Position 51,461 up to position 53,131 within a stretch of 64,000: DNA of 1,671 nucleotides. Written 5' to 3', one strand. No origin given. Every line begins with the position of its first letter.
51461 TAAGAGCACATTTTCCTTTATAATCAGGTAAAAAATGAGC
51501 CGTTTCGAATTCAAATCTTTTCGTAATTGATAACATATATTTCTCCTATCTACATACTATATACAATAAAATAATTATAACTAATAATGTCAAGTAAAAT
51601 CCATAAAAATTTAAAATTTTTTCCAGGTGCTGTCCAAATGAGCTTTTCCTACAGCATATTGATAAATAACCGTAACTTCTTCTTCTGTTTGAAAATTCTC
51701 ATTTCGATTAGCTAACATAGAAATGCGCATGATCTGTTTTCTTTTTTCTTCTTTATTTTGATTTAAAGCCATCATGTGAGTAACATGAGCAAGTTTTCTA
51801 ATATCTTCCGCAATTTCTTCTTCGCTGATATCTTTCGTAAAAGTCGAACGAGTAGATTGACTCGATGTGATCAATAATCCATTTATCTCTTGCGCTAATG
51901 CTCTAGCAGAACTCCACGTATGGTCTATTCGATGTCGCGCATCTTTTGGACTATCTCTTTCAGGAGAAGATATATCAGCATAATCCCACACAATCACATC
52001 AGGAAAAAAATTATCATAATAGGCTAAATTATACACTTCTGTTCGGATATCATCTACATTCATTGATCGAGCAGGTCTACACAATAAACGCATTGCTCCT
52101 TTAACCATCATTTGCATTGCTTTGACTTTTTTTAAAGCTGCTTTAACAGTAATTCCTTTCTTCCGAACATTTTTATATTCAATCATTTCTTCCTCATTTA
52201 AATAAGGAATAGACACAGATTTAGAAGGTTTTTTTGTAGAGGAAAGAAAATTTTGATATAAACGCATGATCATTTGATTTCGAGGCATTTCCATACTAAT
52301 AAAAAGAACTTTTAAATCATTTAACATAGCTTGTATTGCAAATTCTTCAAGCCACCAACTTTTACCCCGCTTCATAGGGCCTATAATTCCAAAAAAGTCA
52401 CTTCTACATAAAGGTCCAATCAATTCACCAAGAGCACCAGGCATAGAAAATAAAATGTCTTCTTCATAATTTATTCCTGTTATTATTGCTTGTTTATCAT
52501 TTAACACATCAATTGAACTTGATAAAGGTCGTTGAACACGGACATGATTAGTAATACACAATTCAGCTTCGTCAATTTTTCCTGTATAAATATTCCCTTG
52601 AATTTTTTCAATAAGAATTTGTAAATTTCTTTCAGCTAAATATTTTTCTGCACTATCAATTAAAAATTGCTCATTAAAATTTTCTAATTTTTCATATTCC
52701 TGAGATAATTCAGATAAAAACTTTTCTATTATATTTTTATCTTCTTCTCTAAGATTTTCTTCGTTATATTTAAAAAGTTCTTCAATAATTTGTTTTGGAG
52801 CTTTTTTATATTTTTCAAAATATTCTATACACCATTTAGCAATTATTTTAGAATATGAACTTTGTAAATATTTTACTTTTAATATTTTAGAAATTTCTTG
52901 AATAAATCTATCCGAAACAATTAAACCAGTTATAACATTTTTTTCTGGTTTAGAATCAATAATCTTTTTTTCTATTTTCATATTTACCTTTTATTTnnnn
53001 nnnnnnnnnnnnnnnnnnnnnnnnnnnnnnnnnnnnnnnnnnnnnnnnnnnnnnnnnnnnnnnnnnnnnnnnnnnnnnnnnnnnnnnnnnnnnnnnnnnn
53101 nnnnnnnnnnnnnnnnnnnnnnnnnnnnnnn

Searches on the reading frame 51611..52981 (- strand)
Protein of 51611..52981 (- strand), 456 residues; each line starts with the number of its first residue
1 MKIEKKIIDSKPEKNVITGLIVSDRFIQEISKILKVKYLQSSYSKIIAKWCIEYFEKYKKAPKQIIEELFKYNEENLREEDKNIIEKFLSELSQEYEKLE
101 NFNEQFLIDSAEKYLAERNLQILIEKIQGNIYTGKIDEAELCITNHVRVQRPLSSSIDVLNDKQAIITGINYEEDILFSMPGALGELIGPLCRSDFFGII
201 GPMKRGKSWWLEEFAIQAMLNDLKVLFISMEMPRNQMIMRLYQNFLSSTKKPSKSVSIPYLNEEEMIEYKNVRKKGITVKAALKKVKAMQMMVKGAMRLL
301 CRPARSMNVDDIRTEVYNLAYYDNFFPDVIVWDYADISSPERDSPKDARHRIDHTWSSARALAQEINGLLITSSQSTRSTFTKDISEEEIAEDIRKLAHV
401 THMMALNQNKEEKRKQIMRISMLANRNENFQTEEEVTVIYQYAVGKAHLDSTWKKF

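Call 5: search_protein_families(library=pfam, proteins=[window:51611-52981:-], max_evalue=0.01)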
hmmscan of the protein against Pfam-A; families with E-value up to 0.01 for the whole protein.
window:51611-52981:- (456 aa): 3 families
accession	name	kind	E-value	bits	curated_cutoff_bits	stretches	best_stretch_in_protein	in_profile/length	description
PF03796.21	DnaB_C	-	1e-08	35.3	27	1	185-384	10-186/255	DnaB-like helicase C terminal domain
PF06745.19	ATPase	-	0.00015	21.6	26.6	0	179-273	13-98/231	KaiC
PF13173.12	AAA_14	-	0.0097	16.3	27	0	197-256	5-61/129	AAA domain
